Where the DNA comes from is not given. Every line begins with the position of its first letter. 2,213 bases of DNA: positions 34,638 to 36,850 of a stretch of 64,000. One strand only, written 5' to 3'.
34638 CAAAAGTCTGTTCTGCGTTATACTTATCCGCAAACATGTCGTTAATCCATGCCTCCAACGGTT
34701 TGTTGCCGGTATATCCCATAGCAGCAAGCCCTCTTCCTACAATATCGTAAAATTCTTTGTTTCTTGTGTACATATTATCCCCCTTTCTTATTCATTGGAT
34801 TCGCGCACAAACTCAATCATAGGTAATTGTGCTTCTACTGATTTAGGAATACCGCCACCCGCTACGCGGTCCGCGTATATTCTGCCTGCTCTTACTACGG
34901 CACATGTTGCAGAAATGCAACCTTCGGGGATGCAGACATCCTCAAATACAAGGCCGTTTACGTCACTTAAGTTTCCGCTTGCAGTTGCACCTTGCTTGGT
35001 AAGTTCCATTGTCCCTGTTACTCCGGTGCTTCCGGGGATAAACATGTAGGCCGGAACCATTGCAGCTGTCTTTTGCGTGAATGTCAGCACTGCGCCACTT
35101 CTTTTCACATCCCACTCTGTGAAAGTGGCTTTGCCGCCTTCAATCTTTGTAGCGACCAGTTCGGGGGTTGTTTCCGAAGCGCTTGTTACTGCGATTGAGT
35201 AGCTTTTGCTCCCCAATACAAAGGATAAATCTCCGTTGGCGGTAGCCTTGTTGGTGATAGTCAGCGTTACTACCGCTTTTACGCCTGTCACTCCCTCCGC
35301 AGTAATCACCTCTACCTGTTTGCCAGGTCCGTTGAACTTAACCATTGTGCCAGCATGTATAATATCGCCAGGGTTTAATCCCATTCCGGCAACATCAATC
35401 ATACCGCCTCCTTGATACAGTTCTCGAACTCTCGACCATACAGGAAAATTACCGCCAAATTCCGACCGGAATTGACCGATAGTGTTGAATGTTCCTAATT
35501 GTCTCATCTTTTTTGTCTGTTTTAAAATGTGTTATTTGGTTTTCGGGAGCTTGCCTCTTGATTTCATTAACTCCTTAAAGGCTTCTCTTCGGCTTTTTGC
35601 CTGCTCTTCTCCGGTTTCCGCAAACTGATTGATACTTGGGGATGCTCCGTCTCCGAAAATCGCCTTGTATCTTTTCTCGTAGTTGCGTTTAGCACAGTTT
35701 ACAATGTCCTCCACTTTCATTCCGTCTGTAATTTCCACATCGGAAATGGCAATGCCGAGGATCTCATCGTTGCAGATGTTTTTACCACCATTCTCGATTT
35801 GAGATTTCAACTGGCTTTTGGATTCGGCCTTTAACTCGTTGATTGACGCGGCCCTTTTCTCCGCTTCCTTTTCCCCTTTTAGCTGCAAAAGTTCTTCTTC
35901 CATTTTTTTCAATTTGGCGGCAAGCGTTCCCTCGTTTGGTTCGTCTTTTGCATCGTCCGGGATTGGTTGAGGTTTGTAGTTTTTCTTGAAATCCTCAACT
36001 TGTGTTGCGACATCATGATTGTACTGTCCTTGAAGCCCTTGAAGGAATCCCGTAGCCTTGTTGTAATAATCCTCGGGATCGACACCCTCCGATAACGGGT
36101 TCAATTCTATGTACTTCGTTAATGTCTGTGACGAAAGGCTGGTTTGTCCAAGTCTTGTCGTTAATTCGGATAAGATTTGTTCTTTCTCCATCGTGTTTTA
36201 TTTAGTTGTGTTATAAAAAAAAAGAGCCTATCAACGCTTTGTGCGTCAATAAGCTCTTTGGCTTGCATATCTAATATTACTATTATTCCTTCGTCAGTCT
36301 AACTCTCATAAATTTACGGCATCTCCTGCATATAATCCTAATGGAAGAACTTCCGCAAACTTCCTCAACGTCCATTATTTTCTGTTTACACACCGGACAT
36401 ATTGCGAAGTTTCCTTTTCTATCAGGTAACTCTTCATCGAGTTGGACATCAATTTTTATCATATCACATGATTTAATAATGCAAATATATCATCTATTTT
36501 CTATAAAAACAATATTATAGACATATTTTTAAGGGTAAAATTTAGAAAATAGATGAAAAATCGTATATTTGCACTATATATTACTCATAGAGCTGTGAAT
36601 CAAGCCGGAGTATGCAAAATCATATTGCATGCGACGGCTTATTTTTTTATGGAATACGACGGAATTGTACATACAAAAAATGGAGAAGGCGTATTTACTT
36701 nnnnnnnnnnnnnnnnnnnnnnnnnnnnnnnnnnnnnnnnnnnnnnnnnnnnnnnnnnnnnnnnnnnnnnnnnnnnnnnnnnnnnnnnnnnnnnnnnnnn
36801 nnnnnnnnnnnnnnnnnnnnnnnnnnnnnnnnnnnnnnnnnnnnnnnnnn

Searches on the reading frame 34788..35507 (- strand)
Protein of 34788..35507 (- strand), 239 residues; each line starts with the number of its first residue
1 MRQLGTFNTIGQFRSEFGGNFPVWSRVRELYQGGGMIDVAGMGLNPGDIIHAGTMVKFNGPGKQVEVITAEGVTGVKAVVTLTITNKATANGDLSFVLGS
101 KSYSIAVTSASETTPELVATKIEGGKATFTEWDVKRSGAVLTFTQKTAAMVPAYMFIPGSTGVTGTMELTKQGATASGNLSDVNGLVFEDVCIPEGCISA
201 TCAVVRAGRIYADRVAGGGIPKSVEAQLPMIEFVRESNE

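Call 17: search_protein_families(library=phrogs, proteins=[window:34788-35507:-], max_evalue=0.001)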
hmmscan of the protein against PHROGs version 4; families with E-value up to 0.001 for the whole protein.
window:34788-35507:- (239 aa): 1 family
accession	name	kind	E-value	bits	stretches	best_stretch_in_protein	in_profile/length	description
phrog_909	-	head and packaging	2.9e-06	28.4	1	172-235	53-111/113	major head protein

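Call 18: search_protein_families(library=pfam, proteins=[window:34788-35507:-], max_evalue=0.01)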
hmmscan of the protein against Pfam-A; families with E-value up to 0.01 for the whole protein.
window:34788-35507:- (239 aa): 0 families

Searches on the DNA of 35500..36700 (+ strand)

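Call 10: search_dna_similar(query=window:35500-36700:+, collection=phages, mode=distant, max_rows=30)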
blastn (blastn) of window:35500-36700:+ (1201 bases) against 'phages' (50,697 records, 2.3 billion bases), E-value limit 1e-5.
Records with a match: 6; places in all: 7; records where one place covers at least 80% of the query: 0.
Best place of each record, by identity: 60-80% 6.
By first word of the organism name: Bacteroides 5; Phocaeicola 1.
By host as written in the record: - 3; Bacteroides intestinalis BG4 1; Bacteroides sp. 1; Phocaeicola vulgatus BM8 1.
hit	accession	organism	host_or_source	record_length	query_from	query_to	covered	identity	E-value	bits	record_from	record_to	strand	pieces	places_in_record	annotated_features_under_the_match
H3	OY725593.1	Bacteroides phage LoVEphage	-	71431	466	762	25%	75.7%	2e-48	199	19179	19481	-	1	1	hypothetical protein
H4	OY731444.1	Bacteroides phage LoVEphage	-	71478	466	762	25%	75.7%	2e-48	199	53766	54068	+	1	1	hypothetical protein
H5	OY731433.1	Bacteroides phage LoVEphage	-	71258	466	762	25%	75.4%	9e-47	195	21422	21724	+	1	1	hypothetical protein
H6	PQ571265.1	Bacteroides phage BI-TP1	Bacteroides intestinalis BG4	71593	466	762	25%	75.1%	1e-45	190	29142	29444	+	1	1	hypothetical protein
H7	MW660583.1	Bacteroides phage LoVEphage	Bacteroides sp.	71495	466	762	25%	75.1%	1e-45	190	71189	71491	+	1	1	hypothetical protein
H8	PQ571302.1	Phocaeicola phage PV4-TP1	Phocaeicola vulgatus BM8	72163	621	762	12%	77.7%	5e-18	100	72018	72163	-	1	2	similar to hypothetical protein; circularly permutated genome; the ...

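Call 11: get_annotated_region(hit=H3, flank=3000)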
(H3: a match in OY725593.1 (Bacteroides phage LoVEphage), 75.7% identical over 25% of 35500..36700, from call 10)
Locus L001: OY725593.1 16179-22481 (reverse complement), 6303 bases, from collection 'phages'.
description: Bacteroides phage LoVEphage genome assembly, chromosome: 1.
organism: Bacteroides phage LoVEphage (NCBI taxid 2831678)
taxonomy: Viruses; Duplodnaviria; Heunggongvirae; Uroviricota; Caudoviricetes
host: -; source: -; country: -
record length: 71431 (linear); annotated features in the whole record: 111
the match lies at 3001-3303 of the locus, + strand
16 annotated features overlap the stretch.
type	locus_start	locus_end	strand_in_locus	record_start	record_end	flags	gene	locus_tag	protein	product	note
CDS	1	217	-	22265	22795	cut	-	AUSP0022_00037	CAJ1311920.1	hypothetical protein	ID:AUSP0022_00037; source:Prodigal:002006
CDS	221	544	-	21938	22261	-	-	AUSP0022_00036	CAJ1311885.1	hypothetical protein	ID:AUSP0022_00036; source:Prodigal:002006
CDS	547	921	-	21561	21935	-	-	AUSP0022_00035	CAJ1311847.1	hypothetical protein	ID:AUSP0022_00035; source:Prodigal:002006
CDS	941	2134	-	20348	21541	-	-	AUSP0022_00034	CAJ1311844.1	major head protein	ID:AUSP0022_00034; source:Prodigal:002006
CDS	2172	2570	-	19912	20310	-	-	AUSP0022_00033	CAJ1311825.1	hypothetical protein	ID:AUSP0022_00033; source:Prodigal:002006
CDS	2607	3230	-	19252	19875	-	-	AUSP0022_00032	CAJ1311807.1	hypothetical protein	ID:AUSP0022_00032; source:Prodigal:002006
tRNA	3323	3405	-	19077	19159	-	-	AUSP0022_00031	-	tRNA-Tyr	ID:AUSP0022_00031; source:Aragorn:001002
tRNA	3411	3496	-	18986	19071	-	-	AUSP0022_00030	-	tRNA-Ser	ID:AUSP0022_00030; source:Aragorn:001002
tRNA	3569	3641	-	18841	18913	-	-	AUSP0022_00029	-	tRNA-Glu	ID:AUSP0022_00029; source:Aragorn:001002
tRNA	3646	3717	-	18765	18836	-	-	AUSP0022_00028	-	tRNA-Gln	ID:AUSP0022_00028; source:Aragorn:001002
tRNA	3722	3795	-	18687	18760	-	-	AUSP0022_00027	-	tRNA-Trp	ID:AUSP0022_00027; source:Aragorn:001002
tRNA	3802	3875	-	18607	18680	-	-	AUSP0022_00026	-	tRNA-Asn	ID:AUSP0022_00026; source:Aragorn:001002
tRNA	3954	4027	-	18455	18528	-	-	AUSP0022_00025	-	tRNA-Phe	ID:AUSP0022_00025; source:Aragorn:001002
tRNA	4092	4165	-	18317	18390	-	-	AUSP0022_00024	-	tRNA-Met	ID:AUSP0022_00024; source:Aragorn:001002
CDS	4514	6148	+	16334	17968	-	-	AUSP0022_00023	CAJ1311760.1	terminase large subunit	ID:AUSP0022_00023; source:Prodigal:002006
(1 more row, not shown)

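Call 12: get_annotated_region(hit=H6, flank=3000)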
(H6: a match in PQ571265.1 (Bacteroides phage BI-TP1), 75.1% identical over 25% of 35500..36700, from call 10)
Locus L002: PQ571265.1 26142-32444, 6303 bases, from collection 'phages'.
description: Bacteroides phage BI-TP1, complete genome.
organism: Bacteroides phage BI-TP1 (NCBI taxid 3385213)
taxonomy: Viruses
host: Bacteroides intestinalis BG4; source: antibiotic induction; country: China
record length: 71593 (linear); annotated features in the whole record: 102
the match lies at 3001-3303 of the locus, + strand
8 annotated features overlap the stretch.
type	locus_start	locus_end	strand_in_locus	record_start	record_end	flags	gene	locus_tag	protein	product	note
CDS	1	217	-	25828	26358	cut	-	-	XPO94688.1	hypothetical protein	BI-TP1_gp31; BI-TP1_gp31; Annot2=(structure alignment-afuniprot50) AF-A0A838ZA84-F1-model_v4 putative tail-component; ...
CDS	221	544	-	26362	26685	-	-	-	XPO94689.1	Head-tail adaptor protein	BI-TP1_gp32; BI-TP1_gp32; Annot2=(structure alignment-afuniprot50) AF-A0A2G5X8C6-F1-model_v4 ABC transporter ...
CDS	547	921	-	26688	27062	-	-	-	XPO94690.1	hypothetical protein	BI-TP1_gp33; BI-TP1_gp33; None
CDS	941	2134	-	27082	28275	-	-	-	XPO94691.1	major head protein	BI-TP1_gp34; BI-TP1_gp34; Annot2=(hmm profile search-phrog [Rank2]) phrog_29 major head protein;Annot3=(structure ...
CDS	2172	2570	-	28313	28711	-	-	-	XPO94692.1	head decoration protein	BI-TP1_gp35; BI-TP1_gp35; Annot2=(structure alignment-afuniprot50) AF-A0A7W2FM99-F1-model_v4 Head decoration ...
CDS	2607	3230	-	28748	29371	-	-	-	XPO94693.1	hypothetical protein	BI-TP1_gp36; BI-TP1_gp36; None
CDS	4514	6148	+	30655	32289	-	-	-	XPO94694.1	terminase large subunit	BI-TP1_gp37; BI-TP1_gp37; Annot2=(structure alignment-afuniprot50) AF-A0A7X8ZSS7-F1-model_v4 Terminase_6 ...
CDS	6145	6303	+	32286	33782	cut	-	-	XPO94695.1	Portal protein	BI-TP1_gp38; BI-TP1_gp38; Annot2=(hmm profile search-phrog [Rank2]) phrog_64 portal protein;Annot3=(structure ...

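Call 13: get_annotated_region(hit=H8, flank=3000)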
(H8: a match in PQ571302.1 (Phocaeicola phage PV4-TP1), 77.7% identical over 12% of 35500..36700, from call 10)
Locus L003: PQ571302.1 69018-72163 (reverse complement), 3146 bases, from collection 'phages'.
description: Phocaeicola phage PV4-TP1, complete genome.
organism: Phocaeicola phage PV4-TP1 (NCBI taxid 3385250)
taxonomy: Viruses
host: Phocaeicola vulgatus BM8; source: antibiotic induction; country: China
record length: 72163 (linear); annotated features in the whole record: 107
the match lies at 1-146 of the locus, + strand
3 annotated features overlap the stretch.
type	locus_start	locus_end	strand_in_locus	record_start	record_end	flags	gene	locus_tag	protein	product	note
misc_feature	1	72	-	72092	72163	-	-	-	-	-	similar to hypothetical protein; circularly permutated genome; the cohesive ends of the phage virion DNA are joined to ...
CDS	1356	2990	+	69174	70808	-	-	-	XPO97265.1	terminase large subunit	PV4-TP1_gp106; PV4-TP1_gp106; Annot2=(structure alignment-afuniprot50) AF-A0A7X8ZSS7-F1-model_v4 Terminase_6 ...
CDS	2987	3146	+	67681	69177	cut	-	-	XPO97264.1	Portal protein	PV4-TP1_gp105; PV4-TP1_gp105; Annot2=(hmm profile search-phrog [Rank2]) phrog_64 portal protein;Annot3=(structure ...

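Call 85: build_rna_model(alignment_id=A5, structure=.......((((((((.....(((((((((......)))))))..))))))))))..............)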
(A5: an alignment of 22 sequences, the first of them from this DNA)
Model R1 built from alignment A5 (22 sequences, 68 columns); structure: as given.
model positions 52; base pairs 17; branch points 0; effective number of sequences 22; information 1.062 bits per position. Calibrated on 0.2 Mb of random sequence (short: E-values are rough).
structure used (alignment columns):
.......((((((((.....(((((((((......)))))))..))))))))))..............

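Call 86: search_with_rna_model(model_id=R1, source=window, filters=off, max_evalue=10, show_alignments=4)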
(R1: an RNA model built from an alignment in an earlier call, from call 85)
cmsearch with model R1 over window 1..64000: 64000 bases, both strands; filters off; matches with E-value up to 10: 19.
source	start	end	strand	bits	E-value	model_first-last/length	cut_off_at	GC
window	36214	36265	-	74.1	7.6e-14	1-52/52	no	0.38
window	22432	22483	-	64.4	9.8e-12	1-52/52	no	0.4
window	22439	22477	+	27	0.0014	7-45/52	no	0.41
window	62181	62254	-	18.3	0.11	1-52/52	no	0.32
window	53134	53198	-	13.7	1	1-52/52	no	0.29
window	36221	36259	+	13.5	1.2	7-45/52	no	0.41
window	23806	23834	+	13.2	1.4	1-52/52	no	0.21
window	11467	11498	+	12.8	1.7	1-52/52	no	0.25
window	40039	40061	-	12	2.5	1-52/52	no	0.17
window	2057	2133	-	11.4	3.4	1-52/52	no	0.32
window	24670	24699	+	11.3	3.5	1-52/52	no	0.4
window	60207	60226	-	11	4.1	1-52/52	no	0.1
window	50030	50053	+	10.5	5.2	1-52/52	no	0.29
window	23309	23334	-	10.5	5.3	1-52/52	no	0.27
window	41595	41634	+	10.3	5.8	1-52/52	no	0.38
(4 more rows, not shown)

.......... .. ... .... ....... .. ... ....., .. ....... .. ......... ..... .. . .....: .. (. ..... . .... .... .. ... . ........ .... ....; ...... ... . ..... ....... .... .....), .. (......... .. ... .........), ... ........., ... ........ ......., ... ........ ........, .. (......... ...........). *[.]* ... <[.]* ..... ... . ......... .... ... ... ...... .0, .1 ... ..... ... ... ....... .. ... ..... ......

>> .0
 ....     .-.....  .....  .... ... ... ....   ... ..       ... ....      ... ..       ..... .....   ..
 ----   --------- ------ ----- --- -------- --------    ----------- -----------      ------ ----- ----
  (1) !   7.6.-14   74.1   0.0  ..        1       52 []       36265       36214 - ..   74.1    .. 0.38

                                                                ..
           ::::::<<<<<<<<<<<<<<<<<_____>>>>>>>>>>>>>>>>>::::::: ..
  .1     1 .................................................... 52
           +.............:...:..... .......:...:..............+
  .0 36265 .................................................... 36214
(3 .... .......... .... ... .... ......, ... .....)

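Call 100: search_rna_families(source=window, start=36150, end=36700, threshold=evalue, max_evalue=1)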
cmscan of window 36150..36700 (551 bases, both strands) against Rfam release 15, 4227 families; matches with E-value up to 1: 0.
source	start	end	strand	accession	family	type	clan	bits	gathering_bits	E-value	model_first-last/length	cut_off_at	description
